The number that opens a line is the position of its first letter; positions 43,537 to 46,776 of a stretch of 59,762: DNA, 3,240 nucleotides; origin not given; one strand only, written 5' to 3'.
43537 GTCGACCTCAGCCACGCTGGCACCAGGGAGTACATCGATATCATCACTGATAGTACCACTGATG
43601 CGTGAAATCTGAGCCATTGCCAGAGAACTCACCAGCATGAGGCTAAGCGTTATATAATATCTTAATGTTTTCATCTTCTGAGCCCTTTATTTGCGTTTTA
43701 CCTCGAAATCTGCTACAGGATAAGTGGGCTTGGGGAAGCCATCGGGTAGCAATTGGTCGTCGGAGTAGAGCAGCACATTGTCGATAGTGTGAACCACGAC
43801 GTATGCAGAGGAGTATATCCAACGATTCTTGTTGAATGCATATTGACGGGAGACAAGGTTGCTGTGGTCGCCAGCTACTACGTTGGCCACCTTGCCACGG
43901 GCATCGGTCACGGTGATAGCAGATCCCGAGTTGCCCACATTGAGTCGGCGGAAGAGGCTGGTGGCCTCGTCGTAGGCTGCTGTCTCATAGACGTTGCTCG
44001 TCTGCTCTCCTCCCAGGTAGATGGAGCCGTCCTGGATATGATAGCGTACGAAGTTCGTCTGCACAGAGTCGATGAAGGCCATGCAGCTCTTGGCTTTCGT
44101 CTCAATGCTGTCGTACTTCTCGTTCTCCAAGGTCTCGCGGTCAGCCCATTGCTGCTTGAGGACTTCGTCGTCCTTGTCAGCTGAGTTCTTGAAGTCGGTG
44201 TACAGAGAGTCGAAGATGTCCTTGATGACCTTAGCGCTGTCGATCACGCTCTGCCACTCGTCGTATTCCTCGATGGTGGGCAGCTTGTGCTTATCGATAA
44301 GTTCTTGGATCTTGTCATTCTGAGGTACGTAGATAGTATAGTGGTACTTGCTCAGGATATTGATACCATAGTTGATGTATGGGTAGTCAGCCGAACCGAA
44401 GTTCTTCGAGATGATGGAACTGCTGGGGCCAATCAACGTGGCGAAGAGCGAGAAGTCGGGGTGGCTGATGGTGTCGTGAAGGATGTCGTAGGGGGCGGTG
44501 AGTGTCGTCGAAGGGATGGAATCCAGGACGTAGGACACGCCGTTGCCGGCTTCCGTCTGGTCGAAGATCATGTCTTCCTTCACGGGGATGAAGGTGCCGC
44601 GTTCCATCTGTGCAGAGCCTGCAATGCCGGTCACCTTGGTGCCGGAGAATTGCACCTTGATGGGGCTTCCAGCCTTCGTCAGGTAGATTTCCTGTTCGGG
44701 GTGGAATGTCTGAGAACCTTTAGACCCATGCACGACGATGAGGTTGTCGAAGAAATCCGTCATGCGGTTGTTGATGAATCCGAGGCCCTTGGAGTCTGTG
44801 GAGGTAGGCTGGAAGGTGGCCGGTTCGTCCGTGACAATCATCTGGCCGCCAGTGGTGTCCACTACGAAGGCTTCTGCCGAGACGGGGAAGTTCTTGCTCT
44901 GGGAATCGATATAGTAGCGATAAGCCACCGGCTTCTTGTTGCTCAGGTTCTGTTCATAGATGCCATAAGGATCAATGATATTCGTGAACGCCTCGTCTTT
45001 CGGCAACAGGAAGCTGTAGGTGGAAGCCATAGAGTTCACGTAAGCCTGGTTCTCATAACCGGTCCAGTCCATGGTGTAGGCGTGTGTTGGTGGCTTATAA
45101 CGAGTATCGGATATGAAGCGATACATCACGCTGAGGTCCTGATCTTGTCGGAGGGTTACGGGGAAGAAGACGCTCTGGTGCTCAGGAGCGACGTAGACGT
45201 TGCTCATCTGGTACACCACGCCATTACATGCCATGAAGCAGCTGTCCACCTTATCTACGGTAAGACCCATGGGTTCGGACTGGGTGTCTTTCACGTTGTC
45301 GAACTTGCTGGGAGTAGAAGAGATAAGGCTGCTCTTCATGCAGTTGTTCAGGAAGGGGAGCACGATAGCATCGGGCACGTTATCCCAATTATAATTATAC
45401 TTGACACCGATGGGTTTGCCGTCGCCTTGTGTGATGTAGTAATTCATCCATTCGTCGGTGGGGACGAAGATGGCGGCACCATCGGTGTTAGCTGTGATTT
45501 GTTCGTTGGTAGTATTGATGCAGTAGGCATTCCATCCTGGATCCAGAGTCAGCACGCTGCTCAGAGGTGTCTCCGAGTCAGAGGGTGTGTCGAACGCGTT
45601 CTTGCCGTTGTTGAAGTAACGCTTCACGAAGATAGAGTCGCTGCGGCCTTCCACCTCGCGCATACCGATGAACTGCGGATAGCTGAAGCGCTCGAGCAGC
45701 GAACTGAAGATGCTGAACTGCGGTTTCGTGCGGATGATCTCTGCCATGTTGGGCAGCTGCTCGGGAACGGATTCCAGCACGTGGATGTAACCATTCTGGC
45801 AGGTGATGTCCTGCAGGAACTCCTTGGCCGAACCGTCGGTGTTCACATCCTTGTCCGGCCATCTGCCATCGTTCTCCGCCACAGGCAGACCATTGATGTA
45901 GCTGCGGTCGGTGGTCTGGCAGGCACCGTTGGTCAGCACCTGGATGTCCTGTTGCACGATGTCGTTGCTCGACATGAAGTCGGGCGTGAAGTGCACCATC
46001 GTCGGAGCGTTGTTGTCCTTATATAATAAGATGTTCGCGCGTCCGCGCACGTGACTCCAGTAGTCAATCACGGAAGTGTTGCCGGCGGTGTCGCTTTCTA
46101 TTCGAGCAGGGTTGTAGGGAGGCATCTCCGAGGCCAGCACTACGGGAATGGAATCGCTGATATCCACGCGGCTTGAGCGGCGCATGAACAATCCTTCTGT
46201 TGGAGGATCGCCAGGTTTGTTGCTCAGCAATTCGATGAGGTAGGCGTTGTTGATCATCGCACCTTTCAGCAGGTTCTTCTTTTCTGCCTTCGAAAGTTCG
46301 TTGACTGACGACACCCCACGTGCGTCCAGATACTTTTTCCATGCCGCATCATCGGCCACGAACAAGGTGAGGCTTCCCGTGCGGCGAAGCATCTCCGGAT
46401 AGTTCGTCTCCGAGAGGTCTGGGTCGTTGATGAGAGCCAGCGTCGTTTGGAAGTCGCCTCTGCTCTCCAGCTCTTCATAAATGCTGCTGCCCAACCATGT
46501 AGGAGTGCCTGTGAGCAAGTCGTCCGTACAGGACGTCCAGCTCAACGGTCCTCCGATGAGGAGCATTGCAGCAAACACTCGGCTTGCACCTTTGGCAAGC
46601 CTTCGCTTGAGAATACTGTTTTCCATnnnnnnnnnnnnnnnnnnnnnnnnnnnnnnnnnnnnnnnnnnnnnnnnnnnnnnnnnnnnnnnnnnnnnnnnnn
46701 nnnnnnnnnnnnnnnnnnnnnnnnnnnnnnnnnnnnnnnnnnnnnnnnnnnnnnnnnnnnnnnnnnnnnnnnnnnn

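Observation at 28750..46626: Seven-gene operon of three FAS1 lipoproteins and two SusC/SusD pairs, with no enzyme and no sensor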

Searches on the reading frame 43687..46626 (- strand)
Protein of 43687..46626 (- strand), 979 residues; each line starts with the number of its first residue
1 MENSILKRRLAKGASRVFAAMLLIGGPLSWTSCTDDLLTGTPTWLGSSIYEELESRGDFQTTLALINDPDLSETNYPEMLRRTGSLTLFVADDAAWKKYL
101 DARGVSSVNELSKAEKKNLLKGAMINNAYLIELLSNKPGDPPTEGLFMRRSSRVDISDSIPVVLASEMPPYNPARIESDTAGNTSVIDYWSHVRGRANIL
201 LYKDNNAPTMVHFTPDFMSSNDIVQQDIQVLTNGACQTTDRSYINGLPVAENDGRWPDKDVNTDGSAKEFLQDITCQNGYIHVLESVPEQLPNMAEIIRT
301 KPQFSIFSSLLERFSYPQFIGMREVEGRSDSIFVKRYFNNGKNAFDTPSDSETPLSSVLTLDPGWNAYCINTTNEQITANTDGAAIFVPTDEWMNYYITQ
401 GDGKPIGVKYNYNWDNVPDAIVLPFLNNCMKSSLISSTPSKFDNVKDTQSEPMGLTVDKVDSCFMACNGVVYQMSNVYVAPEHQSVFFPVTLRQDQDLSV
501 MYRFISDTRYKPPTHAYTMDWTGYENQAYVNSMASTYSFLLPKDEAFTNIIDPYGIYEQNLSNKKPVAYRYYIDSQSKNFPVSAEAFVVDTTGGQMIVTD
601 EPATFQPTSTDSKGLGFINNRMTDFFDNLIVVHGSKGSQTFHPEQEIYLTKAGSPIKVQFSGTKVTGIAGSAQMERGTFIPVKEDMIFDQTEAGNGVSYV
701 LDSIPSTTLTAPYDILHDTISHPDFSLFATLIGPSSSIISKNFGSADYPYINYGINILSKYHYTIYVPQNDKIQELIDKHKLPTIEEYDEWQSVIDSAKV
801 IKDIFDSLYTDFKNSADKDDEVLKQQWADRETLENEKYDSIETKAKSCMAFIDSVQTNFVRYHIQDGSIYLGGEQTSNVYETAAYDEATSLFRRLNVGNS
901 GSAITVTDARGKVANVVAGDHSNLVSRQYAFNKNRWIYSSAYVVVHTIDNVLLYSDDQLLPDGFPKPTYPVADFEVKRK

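Call 3: search_protein_families(library=pfam, proteins=[window:43687-46626:-], max_evalue=0.01)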
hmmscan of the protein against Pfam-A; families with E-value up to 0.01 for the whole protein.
window:43687-46626:- (979 aa): 1 family
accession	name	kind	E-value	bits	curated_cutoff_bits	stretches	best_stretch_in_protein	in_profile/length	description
PF02469.27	Fasciclin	-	3.4e-09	37.4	22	0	72-137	11-75/123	Fasciclin domain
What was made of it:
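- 43687..46626 (-): G1: 979-aa surface lipoprotein (lipobox ...TSC|TDDL) built as a TGFBIp/periostin-like chain of FAS1 domains, with a long helical hairpin (residues 785-862) near the C-terminus. PF02469 37.4 bits (call 3).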

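Call 4: search_protein_families(library=ncbifam, proteins=[window:43687-46626:-], max_evalue=0.01)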
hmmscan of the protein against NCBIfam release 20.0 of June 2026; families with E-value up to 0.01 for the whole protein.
window:43687-46626:- (979 aa): 0 families

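Call 39: find_homologous_proteins(query=window:43687-46626:-)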
Query window:43687-46626:- (979 aa): 895 proteins with E <= 0.001 among 8000 candidates; the best 120 are listed.
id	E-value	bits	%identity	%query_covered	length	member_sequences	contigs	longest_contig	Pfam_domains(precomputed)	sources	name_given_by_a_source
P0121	0.0e+0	2254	100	100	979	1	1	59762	PF02469.28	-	-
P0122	0.0e+0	1686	75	100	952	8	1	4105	PF02469.28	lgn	-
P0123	0.0e+0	1607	72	100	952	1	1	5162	PF02469.28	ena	-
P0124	0.0e+0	1586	72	100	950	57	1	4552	PF02469.28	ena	-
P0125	0.0e+0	1496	68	100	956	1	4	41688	PF02469.28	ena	-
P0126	0.0e+0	1440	65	100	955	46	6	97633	PF02469.28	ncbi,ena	-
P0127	0.0e+0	1428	65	100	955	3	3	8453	PF02469.28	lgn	-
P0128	0.0e+0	1421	65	100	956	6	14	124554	PF02469.28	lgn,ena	-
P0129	0.0e+0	1381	64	100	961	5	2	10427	PF02469.28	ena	-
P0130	0.0e+0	1273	58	100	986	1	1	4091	PF02469.28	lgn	-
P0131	0.0e+0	1168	56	99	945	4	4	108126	PF02469.28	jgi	-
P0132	0.0e+0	1168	56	99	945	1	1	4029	PF02469.28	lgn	-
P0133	0.0e+0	1156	56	99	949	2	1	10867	PF02469.28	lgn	-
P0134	0.0e+0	1148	55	99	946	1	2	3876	PF02469.28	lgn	-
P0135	0.0e+0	1117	56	99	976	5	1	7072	PF02469.28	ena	-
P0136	0.0e+0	1114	54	99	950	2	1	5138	PF02469.28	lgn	-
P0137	0.0e+0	1112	55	96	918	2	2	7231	PF02469.28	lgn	-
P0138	0.0e+0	1098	54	99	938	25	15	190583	PF02469.28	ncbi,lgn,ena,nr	ncbi:MAG: hypothetical protein ILA06_00980 [Bacteroidaceae bacterium]|nr:hypothetical protein [Bacte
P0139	0.0e+0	1090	53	99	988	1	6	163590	PF02469.28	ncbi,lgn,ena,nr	ncbi:MAG: hypothetical protein J6W75_01170 [Bacteroidaceae bacterium]|nr:hypothetical protein [Bacte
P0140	0.0e+0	1087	53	99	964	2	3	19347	PF02469.28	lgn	-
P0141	0.0e+0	1083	53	99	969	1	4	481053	PF02469.28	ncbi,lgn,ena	-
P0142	0.0e+0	1082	54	99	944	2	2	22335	PF02469.28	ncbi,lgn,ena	-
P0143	0.0e+0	1081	53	99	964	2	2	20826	PF02469.28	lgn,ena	-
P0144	0.0e+0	1081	54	99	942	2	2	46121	PF02469.28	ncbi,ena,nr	ncbi:MAG: hypothetical protein IJ209_10555 [Bacteroidaceae bacterium]|nr:hypothetical protein [Bacte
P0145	0.0e+0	1080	53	99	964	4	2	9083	PF02469.28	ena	-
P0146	0.0e+0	1080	52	99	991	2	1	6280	PF02469.28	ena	-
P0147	0.0e+0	1078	53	99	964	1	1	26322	PF02469.28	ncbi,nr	ncbi:MAG: hypothetical protein K6A32_08805 [Bacteroidales bacterium]|nr:hypothetical protein [Bacter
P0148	0.0e+0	1075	54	99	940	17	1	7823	PF02469.28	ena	-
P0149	0.0e+0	1074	52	99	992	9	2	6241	PF02469.28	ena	-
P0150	0.0e+0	1073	52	99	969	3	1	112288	PF02469.28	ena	-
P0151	0.0e+0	1070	52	99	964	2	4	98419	PF02469.28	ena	-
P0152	0.0e+0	1063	54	99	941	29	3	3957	PF02469.28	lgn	-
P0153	0.0e+0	1060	52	99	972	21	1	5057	PF02469.28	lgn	-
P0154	0.0e+0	1055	52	100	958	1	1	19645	PF02469.28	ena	-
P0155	0.0e+0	1053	52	99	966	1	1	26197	PF02469.28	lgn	-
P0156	0.0e+0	1038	52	99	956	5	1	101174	PF02469.28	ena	-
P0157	0.0e+0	1022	50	99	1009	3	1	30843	PF02469.28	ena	-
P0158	0.0e+0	1020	53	99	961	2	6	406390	PF02469.28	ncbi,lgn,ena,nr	ncbi:MAG: hypothetical protein J6T94_08445 [Bacteroidaceae bacterium]|nr:hypothetical protein [Bacte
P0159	0.0e+0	1015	53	99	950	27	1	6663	PF02469.28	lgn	-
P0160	0.0e+0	1014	52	99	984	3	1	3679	PF02469.28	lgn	-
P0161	0.0e+0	1014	50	99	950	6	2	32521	PF02469.28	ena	-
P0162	0.0e+0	1013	50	99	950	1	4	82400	PF02469.28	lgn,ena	-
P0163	3.0e-296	1004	50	99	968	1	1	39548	PF02469.28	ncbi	-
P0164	7.9e-294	996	51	99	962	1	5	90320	PF02469.28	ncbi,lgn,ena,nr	ncbi:MAG: fasciclin domain-containing protein [Bacteroidaceae bacterium]|nr:fasciclin domain-contain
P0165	2.9e-278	944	48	99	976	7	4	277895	PF02469.28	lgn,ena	-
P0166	1.7e-276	938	48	99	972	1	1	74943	PF02469.28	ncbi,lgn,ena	-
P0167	1.1e-275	935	50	99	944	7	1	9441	PF02469.28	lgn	-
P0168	4.8e-275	933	47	99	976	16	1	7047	PF02469.28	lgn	-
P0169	2.5e-272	924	48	99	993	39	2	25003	PF02469.28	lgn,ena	-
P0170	5.2e-271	920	47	99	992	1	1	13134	PF02469.28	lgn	-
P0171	1.5e-270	918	47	99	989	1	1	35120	PF02469.28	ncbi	-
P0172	1.9e-270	918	48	99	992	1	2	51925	PF02469.28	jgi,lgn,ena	-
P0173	2.9e-269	914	49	99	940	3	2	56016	PF02469.28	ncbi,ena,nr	ncbi:MAG: hypothetical protein IJS59_03385 [Bacteroidaceae bacterium]|nr:hypothetical protein [Bacte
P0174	2.3e-267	908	47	99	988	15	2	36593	PF02469.28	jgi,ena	-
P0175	8.4e-267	906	46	99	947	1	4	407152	PF02469.28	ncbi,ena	-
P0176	9.2e-267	906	49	99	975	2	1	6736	PF02469.28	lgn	-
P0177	7.6e-266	903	47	99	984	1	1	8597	PF02469.28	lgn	-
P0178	2.9e-265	901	47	99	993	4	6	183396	PF02469.28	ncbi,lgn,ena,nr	ncbi:MAG: hypothetical protein IJ700_07785 [Bacteroidaceae bacterium]|nr:hypothetical protein [Bacte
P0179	8.8e-265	899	46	99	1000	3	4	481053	PF02469.28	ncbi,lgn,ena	-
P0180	1.2e-263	896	48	99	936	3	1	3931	PF02469.28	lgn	-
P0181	2.2e-263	895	47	99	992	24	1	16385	PF02469.28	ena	-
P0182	4.9e-262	890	46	98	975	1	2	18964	PF02469.28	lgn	-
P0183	1.8e-261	888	48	97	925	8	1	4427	PF02469.28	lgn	-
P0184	4.5e-261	887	48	99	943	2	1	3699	PF02469.28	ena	-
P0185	6.5e-261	887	46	99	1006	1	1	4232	PF02469.28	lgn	-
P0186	2.4e-260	885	46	99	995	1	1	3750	PF02469.28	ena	-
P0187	1.9e-255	869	47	97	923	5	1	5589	PF02469.28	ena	-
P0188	5.8e-255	867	46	99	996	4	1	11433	PF02469.28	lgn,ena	-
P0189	6.0e-251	854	46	99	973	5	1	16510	PF02469.28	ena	-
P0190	3.2e-245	835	45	99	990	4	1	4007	PF02469.28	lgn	-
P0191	3.3e-243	828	45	99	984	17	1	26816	PF02469.28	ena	-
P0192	2.5e-239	815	44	99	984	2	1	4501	PF02469.28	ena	-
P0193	4.9e-211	722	42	99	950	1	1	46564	PF02469.28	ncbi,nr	ncbi:MAG: hypothetical protein K6A32_05460 [Bacteroidales bacterium]|nr:hypothetical protein [Bacter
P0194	1.9e-207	710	41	99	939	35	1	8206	PF02469.28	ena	-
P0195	2.0e-206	706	42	99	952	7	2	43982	PF02469.28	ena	-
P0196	1.8e-200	687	41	99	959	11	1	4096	PF02469.28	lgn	-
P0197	1.2e-197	677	40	99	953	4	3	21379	PF02469.28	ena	-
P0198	1.9e-195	670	41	97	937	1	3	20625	PF02469.28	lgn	-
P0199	9.2e-195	668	41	96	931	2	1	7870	PF02469.28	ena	-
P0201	1.9e-189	650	40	97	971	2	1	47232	PF02469.28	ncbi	-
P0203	3.7e-186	639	40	97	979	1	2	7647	PF02469.28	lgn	-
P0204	1.5e-183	631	41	98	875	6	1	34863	PF02469.28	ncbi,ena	-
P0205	4.9e-181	622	39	97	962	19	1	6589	PF02469.28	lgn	-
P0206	5.4e-181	622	40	97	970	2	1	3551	PF02469.28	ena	-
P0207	6.1e-181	622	39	97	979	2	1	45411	PF02469.28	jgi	-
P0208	1.3e-180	621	39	99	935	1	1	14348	PF02469.28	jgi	-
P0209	2.4e-178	613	38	97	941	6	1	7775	PF02469.28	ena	-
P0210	3.6e-178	613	39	98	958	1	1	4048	PF02469.28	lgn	-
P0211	1.1e-177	611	38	97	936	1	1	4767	PF02469.28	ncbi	-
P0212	1.4e-177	611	39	98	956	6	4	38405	PF02469.28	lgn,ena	-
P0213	6.2e-177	609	38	97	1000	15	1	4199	PF02469.28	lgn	-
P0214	7.0e-177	608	39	97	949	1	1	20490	PF02469.28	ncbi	-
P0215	1.0e-176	608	40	98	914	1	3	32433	PF02469.28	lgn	-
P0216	1.4e-176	608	39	97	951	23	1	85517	PF02469.28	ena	-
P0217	1.4e-176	607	38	97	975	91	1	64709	PF02469.28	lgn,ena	-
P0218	2.9e-176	606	39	97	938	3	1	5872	PF02469.28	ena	-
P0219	5.9e-176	605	40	98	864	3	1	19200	PF02469.28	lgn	-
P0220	8.3e-176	605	38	98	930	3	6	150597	PF02469.28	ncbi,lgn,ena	-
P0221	1.4e-175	604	38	100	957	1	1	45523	PF02469.28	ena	-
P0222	6.7e-175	602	38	97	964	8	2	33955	PF02469.28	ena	-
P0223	7.5e-175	602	38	97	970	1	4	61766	PF02469.28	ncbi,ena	-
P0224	1.1e-174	601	39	97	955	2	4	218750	PF02469.28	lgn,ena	-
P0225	1.2e-174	601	38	97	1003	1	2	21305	PF02469.28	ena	-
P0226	1.9e-174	600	38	98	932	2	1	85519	PF02469.28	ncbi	-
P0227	2.0e-174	600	38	97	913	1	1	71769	PF02469.28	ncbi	-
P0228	2.9e-174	600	39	98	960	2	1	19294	PF02469.28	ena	-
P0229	1.6e-173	597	40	98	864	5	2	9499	PF02469.28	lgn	-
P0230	1.9e-173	597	39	97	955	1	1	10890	PF02469.28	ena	-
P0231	2.4e-173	597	39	97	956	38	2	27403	PF02469.28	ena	-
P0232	4.3e-173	596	39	97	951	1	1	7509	PF02469.28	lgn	-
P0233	7.0e-173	595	38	98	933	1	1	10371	PF02469.28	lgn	-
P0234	7.7e-173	595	39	97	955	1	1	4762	PF02469.28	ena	-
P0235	2.1e-171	590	37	100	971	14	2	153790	PF02469.28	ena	-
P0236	2.6e-171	590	38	97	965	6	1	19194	PF02469.28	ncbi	-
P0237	8.7e-171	588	39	97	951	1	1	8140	PF02469.28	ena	-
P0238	9.4e-171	588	38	99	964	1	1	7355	PF02469.28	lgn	-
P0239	9.4e-171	588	39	97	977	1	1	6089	PF02469.28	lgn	-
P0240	2.0e-170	587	40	97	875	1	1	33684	PF02469.28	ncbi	-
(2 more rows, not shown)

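Call 43: search_solved_structures(query=A3, max_evalue=1)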
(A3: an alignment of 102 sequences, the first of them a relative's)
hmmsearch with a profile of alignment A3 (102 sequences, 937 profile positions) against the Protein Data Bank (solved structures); distinct sequences matched with E-value up to 1: 10.
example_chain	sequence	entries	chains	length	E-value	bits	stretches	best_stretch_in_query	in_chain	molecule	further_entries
5wt7_A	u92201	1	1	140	0.0068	17.6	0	47-97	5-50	Periostin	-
5yjg_A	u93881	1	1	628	0.033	15.3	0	47-97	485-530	Periostin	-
5yjh_A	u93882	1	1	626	0.033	15.3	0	47-97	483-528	Periostin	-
5y6p_A1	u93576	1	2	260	0.12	13.4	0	243-272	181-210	LRC6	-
1bet_A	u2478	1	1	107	0.33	12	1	850-885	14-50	BETA-NERVE GROWTH FACTOR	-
1btg_A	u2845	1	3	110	0.34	12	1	850-885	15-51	BETA NERVE GROWTH FACTOR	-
1sgf_B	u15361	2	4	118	0.39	11.7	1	850-885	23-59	NERVE GROWTH FACTOR | Beta-nerve growth factor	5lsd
4eax_A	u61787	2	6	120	0.4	11.7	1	850-885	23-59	Beta-nerve growth factor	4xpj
6ffy_B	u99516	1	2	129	0.43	11.6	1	850-885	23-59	Beta-nerve growth factor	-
6kgx_bH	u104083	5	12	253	0.71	10.9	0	47-118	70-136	LRC6 | FAS1 domain-containing protein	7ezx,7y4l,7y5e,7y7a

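Call 51: predict_structure(alignment_id=A3)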
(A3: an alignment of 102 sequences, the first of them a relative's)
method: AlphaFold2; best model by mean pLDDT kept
length: 979 residues; sequences in the alignment: 102
mean_pLDDT: 91.8   pTM: 0.83
mean pLDDT of the five models: 91.8, 91.1, 90.5, 90.3, 89.7
residues with pLDDT >= 90: 815; 70-90: 109; 50-70: 28; < 50: 27
segments of 3 or more residues with pLDDT < 50: 1-4, 23-42
pLDDT, mean of each block of 10 residues (from residue 1): 48 51 45 41 69 94 96 91 88 97 96 95 94 91 92 92 95 86 85 95 95 96 97 96 96 91 90 92 96 97 98 96 86 96 90 88 95 89 97 97 94 95 96 97 94 95 97 96 95 94 93 85 94 95 96 90 89 89 96 91 95 96 97 95 97 97 97 97 96 95 96 96 96 88 87 91 97 97 94 96 95 95 95 95 97 95 97 97 93 97 97 97 97 93 98 96 95 68
secondary structure, 60 per line:
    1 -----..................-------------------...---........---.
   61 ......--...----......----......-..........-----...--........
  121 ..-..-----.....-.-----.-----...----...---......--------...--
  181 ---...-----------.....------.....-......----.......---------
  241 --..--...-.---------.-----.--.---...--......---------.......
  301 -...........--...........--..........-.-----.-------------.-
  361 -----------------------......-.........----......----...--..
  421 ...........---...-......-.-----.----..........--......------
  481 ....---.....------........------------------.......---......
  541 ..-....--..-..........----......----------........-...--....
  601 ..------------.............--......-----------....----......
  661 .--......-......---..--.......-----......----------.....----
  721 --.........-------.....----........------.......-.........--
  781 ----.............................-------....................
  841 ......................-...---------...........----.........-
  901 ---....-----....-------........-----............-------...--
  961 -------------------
elements in order (helices of 4 or more, strands of 3 or more residues): H6-23 H49-56 H60-66 H76-81 E86-91 H93-102 H113-122 H131-135 E149-151 E162-164 E176-178 E184-186 E198-202 E209-213 H215-220 H225-231 E247-249 E274-276 E279-284 H294-300 H302-312 E315-325 E328-337 E384-389 H391-399 H404-409 H419-429 H439-444 E460-466 E469-474 H481-484 H488-492 H499-506 H525-531 E535-542 H544-547 H553-562 E567-572 E583-590 E597-602 H615-627 E630-635 E647-650 E655-661 E664-669 H671-676 E687-690 E696-701 H712-716 H723-731 E739-743 E748-755 E762-768 H770-778 H785-813 H821-862 E864-866 E876-886 E891-899 E904-907 E913-916 E924-931 E937-948
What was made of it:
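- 43687..46626 (-): AlphaFold2 pLDDT 91.8, pTM 0.83 (call 51).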

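Call 54: fold_search(model_id=the predicted structure, library=pdb)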
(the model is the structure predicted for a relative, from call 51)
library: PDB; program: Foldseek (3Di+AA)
matches with E <= 10: 100; with E <= 0.001: 7
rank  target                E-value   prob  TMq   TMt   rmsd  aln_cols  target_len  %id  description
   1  7asg                  8.2e-18  1.00  0.26  0.37  15.0       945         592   12  TGFBIp mutant R555W (released 2020-12-23)
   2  5nv6_B                5.4e-17  1.00  0.25  0.36  14.3       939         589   11  Structure of human transforming growth factor beta-induced protein (TGFBIp). (released 2017-08-09)
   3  7as7                  6.4e-17  1.00  0.26  0.37  14.2       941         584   11  Crystal structure of the GCD-associated TGFBIp mutant R124H (released 2020-12-23)
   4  5nv6_A                7.1e-17  1.00  0.22  0.32  16.9       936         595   12  Structure of human transforming growth factor beta-induced protein (TGFBIp). (released 2017-08-09)
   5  7asc_A                1.1e-16  1.00  0.25  0.36  14.7       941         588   11  TGFBIp mutant A546T (released 2020-12-23)
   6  5yjh                  7.3e-16  1.00  0.23  0.33  15.2       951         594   11  Structural insights into periostin functions (released 2018-05-23)
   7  9nu9                  2.8e-08  1.00  0.17  0.28  15.4       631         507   10  X-ray Crystal Structure of Fission Yeast Fsc1 protein in C2 Symmetry (released 2026-04-01)
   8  9i05_Xf               1.6e-03  1.00  0.12  0.39  19.3       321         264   10  Cryo-EM structure of the large subunit of the mitochondrial ribosome from Toxoplasma gondii (released 2025-06-11)
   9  2ltc_MODEL_1_A        2.6e-03  1.00  0.11  0.71   8.1       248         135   14  Fas1-4, R555W (released 2013-08-21)
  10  2ltb_MODEL_1_A        3.1e-03  1.00  0.11  0.69   8.2       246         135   14  Wild-type FAS1-4 (released 2013-08-21)
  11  2vxp_A                5.9e-03  1.00  0.12  0.78   7.7       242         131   14  The fourth FAS1 domain structure of human Bigh3 (released 2009-07-21)
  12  1x3b_MODEL_1_A        8.8e-03  1.00  0.11  0.66   8.2       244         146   14  Solution structure of the FAS1 domain of human transforming growth factor-beta induced protein IG-H3 (released 2005-11-02)
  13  9g6k_LE               7.7e-02  0.66  0.12  0.35  14.1       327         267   11  LSU structure derived from the LSU sample of the mitoribosome from T. gondii. (released 2024-12-11)
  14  5of9_A                1.2e+00  0.02  0.06  0.09  18.9       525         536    8  Crystal structure of human MORC2 (residues 1-603) (released 2018-02-14)
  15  5ofa_A                1.3e+00  0.03  0.07  0.12  19.5       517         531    8  Crystal structure of human MORC2 (residues 1-603) with spinal muscular atrophy mutation T424R (released 2018-02-14)
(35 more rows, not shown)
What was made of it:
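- G1 is a long TGFBIp-like multi-FAS1 rod (call 54).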

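Call 70: find_encoding_contigs(protein=P0126, flank=10000, max_places=1)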
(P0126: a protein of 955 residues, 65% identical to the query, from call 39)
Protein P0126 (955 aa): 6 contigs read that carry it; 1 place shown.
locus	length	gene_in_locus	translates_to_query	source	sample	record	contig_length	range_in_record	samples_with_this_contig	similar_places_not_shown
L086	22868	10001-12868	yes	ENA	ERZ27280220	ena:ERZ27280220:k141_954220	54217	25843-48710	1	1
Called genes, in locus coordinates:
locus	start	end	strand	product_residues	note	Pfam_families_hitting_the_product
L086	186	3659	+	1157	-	PF00133:tRNA-synt_1, PF09334:tRNA-synt_1g (faint), PF08264:Anticodon_1, PF19302:DUF5915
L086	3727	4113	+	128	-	PF01258:zf-dskA_traR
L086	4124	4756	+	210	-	PF01252:Peptidase_A8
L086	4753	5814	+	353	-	PF14129:DUF4296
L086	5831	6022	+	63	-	-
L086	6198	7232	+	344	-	PF00106:adh_short (weak), PF01073:3Beta_HSD, PF01370:Epimerase, PF02719:Polysacc_synt_2, PF04321:RmlD_sub_bind (weak), PF07993:NAD_binding_4 (faint), PF08659:KR (weak), PF16363:GDP_Man_Dehyd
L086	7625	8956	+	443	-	PF01210:NAD_Gly3P_dh_N (weak), PF02737:3HCDH_N (weak), PF03721:UDPG_MGDP_dh_N, PF00984:UDPG_MGDP_dh, PF03720:UDPG_MGDP_dh_C (weak)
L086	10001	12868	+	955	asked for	PF02469:Fasciclin (faint)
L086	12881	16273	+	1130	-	PF13620:CarboxypepD_reg (weak), PF13715:CarbopepD_reg_2, PF07715:Plug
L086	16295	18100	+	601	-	PF14322:SusD-like_3, PF07980:SusD_RagB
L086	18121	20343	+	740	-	PF02469:Fasciclin (faint)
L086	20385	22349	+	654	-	-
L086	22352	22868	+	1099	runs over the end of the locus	PF13620:CarboxypepD_reg, PF13715:CarbopepD_reg_2 (weak), PF07715:Plug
